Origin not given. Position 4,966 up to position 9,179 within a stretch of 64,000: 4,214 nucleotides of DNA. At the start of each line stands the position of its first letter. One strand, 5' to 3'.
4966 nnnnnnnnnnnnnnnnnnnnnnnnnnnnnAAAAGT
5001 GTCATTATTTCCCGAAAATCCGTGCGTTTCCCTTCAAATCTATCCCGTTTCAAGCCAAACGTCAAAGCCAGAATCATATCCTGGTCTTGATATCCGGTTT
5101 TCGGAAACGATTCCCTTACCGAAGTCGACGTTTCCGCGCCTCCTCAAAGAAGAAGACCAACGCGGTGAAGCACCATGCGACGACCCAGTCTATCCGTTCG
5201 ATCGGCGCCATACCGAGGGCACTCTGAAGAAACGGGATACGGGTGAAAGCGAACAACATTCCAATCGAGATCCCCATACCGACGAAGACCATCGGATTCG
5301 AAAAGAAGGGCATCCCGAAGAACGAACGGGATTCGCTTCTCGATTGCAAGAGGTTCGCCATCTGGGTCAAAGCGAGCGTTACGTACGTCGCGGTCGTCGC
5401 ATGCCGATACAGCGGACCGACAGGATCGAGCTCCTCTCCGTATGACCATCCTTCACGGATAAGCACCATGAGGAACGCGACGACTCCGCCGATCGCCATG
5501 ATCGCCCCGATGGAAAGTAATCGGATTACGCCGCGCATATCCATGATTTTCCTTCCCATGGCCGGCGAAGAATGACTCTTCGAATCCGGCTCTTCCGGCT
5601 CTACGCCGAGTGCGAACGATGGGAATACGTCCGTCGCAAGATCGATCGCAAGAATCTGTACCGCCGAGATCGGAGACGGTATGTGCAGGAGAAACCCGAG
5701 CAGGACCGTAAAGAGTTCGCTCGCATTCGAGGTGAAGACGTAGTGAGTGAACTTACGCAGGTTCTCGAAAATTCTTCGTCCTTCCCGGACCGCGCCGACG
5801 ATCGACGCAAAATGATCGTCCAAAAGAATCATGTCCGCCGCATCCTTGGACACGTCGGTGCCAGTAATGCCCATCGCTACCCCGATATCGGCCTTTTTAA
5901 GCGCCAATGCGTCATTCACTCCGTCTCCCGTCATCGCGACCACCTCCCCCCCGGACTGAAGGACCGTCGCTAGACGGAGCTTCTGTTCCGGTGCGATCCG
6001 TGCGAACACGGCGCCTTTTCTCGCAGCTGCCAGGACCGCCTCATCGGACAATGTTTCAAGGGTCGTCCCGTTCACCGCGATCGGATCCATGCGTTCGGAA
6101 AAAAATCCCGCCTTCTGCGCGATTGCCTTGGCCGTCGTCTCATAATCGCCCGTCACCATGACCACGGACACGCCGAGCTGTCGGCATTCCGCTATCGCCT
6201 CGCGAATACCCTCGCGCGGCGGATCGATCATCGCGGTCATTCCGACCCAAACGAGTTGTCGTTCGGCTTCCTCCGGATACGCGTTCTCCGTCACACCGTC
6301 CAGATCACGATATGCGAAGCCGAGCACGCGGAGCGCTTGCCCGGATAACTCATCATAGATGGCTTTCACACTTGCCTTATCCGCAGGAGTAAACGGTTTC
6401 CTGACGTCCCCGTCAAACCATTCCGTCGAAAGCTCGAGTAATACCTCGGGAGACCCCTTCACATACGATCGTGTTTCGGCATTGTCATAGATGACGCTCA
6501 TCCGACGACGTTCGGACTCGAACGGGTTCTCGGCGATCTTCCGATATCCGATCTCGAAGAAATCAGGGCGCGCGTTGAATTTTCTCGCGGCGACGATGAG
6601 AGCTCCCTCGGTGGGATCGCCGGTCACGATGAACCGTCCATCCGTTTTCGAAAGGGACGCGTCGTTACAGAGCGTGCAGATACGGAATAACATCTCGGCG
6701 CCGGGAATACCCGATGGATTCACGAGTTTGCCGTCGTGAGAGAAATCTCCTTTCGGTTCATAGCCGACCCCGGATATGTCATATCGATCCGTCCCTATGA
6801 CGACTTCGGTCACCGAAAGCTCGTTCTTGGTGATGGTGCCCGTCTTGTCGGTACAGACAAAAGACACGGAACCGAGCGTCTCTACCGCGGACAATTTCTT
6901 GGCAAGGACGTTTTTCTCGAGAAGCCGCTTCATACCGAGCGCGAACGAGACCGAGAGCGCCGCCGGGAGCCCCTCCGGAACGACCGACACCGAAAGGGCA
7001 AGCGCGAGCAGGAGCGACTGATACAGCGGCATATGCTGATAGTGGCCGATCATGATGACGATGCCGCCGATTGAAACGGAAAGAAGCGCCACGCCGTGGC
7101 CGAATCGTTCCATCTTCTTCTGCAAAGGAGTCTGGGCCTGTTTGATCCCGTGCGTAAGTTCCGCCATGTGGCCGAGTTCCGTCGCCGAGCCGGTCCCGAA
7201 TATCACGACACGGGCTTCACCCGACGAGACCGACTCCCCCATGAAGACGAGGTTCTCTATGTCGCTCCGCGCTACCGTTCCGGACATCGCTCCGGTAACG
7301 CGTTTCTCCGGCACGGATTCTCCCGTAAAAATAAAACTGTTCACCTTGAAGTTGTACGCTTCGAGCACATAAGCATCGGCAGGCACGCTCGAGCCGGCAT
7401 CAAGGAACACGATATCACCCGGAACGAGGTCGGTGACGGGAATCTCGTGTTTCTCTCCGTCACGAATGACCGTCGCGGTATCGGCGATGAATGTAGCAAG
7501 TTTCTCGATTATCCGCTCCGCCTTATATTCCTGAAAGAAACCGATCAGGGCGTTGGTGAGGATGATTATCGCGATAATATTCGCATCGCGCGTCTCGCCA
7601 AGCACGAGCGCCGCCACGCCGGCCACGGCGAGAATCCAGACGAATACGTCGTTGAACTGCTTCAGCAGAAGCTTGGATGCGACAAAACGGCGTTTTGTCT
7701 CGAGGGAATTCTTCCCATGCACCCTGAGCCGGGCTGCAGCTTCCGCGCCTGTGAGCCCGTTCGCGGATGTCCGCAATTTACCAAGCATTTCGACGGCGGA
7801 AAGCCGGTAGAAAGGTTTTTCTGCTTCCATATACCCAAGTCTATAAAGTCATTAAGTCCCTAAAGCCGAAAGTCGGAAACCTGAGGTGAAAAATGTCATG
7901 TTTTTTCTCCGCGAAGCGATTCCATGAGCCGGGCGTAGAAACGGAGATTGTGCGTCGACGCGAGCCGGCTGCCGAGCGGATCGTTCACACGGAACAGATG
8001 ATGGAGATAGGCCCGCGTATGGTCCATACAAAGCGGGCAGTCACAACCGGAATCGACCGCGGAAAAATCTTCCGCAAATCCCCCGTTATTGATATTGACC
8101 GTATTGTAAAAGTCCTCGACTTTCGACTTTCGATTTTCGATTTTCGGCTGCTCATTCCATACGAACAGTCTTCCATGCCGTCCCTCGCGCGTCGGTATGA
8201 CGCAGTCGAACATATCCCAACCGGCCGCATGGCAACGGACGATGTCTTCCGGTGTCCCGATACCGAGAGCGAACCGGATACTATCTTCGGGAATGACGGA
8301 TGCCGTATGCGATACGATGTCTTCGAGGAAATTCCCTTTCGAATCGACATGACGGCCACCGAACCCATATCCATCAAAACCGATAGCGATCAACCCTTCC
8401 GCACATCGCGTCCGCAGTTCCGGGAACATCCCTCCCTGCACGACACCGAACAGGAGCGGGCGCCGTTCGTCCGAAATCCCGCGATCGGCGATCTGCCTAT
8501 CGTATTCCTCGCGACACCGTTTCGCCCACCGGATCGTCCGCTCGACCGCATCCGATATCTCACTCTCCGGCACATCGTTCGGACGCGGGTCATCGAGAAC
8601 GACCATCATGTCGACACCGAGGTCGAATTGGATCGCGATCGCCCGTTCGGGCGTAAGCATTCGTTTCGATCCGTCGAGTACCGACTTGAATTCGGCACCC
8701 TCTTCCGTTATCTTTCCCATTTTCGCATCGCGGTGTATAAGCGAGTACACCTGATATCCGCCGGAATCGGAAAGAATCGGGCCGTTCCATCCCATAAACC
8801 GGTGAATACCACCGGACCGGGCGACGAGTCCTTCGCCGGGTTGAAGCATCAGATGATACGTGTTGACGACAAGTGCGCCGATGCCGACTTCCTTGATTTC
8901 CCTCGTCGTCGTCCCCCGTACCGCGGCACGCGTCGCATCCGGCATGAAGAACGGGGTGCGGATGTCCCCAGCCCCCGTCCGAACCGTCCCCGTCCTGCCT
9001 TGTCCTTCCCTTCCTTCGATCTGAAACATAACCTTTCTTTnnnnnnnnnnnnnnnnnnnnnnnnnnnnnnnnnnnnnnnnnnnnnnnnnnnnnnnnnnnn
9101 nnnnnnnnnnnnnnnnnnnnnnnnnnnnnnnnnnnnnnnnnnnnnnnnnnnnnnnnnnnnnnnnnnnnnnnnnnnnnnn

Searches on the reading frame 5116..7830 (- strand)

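Call 47: search_protein_families(library=pfam, proteins=[window:5116-7830:-], max_evalue=0.001)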
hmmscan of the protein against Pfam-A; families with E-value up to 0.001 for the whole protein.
window:5116-7830:- (904 aa): 6 families
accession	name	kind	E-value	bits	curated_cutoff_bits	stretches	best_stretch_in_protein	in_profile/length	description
PF00122.25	E1-E2_ATPase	-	4.2e-44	150.7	28.1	1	115-305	3-180/181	E1-E2 ATPase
PF00689.26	Cation_ATPase_C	-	1.9e-39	135.7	27.3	1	718-901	1-174/175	Cation transporting ATPase, C-terminus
PF13246.12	Cation_ATPase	-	3e-18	66.1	21.7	1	386-470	1-90/91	Cation transport ATPase (P-type)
PF00702.32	Hydrolase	-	6.7e-17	62.9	26.4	1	326-648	5-191/191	haloacid dehalogenase-like hydrolase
PF00690.31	Cation_ATPase_N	-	4.2e-14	52.4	20.4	1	8-72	2-67/69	Cation transporter/ATPase, N-terminus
PF08282.18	Hydrolase_3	-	9.9e-05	22.6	20.9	0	620-673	195-247/255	haloacid dehalogenase-like hydrolase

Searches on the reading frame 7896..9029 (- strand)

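Call 48: search_protein_families(library=pfam, proteins=[window:7896-9029:-], max_evalue=0.001)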
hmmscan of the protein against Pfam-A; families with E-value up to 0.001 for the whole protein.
window:7896-9029:- (377 aa): 1 family
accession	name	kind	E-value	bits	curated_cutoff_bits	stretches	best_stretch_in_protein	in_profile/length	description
PF01702.25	TGT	-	2.2e-113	379.4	26.3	1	11-373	3-336/357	Queuine tRNA-ribosyltransferase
